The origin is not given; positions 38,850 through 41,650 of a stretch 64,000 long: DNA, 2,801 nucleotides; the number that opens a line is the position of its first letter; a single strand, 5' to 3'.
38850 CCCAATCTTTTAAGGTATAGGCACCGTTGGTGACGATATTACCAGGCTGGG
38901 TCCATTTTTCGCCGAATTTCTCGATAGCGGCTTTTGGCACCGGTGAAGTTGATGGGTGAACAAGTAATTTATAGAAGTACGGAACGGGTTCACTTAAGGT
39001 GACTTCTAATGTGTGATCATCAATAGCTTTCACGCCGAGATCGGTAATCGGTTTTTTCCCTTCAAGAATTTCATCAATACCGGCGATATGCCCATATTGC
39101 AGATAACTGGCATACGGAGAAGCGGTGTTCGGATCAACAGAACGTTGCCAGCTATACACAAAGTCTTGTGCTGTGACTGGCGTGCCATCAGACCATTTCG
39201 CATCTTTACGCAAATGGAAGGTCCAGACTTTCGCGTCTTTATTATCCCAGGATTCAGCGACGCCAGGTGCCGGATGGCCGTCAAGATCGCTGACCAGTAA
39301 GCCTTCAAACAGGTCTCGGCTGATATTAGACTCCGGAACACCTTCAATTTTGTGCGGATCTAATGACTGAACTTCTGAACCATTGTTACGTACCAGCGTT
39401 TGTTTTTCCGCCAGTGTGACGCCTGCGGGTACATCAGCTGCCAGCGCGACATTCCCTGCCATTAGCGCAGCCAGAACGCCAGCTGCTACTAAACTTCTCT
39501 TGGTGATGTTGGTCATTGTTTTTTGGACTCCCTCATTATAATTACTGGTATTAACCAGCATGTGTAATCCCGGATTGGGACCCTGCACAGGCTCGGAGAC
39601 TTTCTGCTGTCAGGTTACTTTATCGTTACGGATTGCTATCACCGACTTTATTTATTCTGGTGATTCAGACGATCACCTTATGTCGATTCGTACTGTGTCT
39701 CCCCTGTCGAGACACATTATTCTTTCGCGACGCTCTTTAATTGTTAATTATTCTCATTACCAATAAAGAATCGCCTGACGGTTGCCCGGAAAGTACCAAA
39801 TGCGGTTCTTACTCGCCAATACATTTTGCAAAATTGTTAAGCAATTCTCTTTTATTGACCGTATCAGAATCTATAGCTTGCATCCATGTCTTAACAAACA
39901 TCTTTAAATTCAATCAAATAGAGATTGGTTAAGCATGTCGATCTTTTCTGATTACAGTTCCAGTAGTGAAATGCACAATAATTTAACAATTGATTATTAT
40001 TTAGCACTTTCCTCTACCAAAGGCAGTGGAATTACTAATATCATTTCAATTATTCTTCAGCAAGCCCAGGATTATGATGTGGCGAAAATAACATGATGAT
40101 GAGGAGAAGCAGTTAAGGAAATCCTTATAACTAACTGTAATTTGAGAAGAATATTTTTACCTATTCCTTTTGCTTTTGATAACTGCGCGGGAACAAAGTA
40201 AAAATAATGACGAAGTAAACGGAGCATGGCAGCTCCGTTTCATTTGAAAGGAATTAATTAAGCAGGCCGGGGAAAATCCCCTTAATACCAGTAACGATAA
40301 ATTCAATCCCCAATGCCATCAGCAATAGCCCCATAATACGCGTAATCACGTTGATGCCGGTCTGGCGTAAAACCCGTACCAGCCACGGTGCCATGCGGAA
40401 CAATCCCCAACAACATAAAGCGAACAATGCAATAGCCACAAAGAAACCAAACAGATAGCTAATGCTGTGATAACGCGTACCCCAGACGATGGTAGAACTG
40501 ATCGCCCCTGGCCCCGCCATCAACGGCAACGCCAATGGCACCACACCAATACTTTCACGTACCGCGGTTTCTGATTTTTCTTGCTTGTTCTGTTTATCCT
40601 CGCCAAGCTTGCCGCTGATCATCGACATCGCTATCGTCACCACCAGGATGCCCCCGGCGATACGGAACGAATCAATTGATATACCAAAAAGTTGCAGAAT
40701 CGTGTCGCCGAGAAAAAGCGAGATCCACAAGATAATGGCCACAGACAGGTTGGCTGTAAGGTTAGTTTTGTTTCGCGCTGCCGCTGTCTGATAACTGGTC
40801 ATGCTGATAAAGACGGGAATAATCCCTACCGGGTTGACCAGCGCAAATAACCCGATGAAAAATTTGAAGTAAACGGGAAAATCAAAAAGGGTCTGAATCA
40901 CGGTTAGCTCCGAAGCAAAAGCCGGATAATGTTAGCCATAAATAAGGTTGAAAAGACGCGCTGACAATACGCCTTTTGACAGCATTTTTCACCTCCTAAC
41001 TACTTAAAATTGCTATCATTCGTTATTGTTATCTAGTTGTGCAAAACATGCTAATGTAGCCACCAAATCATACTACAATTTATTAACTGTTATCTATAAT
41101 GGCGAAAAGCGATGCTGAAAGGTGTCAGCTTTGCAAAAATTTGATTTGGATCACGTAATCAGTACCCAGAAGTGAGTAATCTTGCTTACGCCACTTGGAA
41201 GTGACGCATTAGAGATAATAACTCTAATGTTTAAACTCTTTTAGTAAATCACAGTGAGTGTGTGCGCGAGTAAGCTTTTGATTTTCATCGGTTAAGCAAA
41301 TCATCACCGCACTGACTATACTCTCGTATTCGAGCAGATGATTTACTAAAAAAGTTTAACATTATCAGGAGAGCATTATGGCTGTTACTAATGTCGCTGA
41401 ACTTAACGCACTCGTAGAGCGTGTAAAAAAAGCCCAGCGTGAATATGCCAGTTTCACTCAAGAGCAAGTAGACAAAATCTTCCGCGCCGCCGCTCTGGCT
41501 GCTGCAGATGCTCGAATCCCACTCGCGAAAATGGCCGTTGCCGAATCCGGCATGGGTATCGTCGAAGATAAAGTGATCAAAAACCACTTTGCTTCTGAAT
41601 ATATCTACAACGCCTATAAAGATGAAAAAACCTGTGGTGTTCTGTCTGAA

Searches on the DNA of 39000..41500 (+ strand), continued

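Call 66: search_dna_similar(query=L087:676-705:+, collection=ecoli_genomes, mode=near, max_evalue=10, max_rows=5)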
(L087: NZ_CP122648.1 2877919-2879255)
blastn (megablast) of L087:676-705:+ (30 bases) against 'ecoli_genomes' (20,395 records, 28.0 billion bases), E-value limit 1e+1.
Records with a match: 361; places in all: 361; records where one place covers at least 80% of the query: 361.
Genomes with a match: 361 of 5426; with a place that covers at least 80% of the query: 361. Places per genome that has any: lowest 1, median 1, highest 1. On chromosomes: 359 places; on plasmids: 2.
Best place of each record, by identity: >=99% 361.
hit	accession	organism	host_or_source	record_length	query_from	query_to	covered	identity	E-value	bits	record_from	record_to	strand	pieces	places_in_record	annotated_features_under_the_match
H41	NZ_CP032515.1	Escherichia coli strain 118UI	Homo sapiens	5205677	1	30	100%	100.0%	1e-6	57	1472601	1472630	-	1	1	hypothetical protein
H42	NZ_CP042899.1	Escherichia coli strain CFSAN061763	missing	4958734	1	30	100%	100.0%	1e-6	57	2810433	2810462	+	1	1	hypothetical protein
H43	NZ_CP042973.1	Escherichia coli strain CFSAN061768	missing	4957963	1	30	100%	100.0%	1e-6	57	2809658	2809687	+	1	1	hypothetical protein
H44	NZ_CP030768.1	Escherichia coli strain 2017C-4173W12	missing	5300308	1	30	100%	100.0%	1e-6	57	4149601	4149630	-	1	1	hypothetical protein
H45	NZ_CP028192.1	Escherichia coli strain CFSAN018748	tissue and/or biological fluid swine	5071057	1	30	100%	100.0%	1e-6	57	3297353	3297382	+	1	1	none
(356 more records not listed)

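Call 74: get_annotated_region(hit=H9, flank=200)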
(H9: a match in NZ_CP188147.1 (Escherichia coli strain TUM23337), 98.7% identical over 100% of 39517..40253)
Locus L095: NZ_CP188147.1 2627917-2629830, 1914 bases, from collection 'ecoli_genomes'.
description: Escherichia coli strain TUM23337 chromosome, complete genome
organism: Escherichia coli strain TUM23337 (NCBI taxid 562)
replicon: chromosome; assembly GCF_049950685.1
host: -; source: Laboratory developed; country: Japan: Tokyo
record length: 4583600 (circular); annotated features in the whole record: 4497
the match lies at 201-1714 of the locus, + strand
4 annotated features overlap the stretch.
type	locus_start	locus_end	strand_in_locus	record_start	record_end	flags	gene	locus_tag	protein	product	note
CDS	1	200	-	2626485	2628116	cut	oppA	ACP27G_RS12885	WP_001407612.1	oligopeptide ABC transporter substrate-binding protein OppA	-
CDS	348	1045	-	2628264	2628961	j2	-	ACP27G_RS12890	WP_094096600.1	IS1-like element IS1A family transposase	programmed frameshift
CDS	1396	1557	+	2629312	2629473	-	-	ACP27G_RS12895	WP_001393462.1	hypothetical protein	-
CDS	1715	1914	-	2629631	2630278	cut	ychE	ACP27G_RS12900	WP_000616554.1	NAAT family transporter YchE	-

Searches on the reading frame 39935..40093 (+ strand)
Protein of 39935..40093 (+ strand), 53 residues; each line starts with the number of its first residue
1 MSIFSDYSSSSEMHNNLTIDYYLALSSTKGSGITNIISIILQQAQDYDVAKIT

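Call 14: search_protein_families(library=pfam, proteins=[window:39935-40093:+], max_evalue=10)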
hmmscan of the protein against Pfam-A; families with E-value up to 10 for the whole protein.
seq(53 aa): 0 families

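Call 15: search_protein_families(library=ncbifam, proteins=[window:39935-40093:+], max_evalue=10)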
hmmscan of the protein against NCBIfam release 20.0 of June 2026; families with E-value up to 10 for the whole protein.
seq(53 aa): 0 families
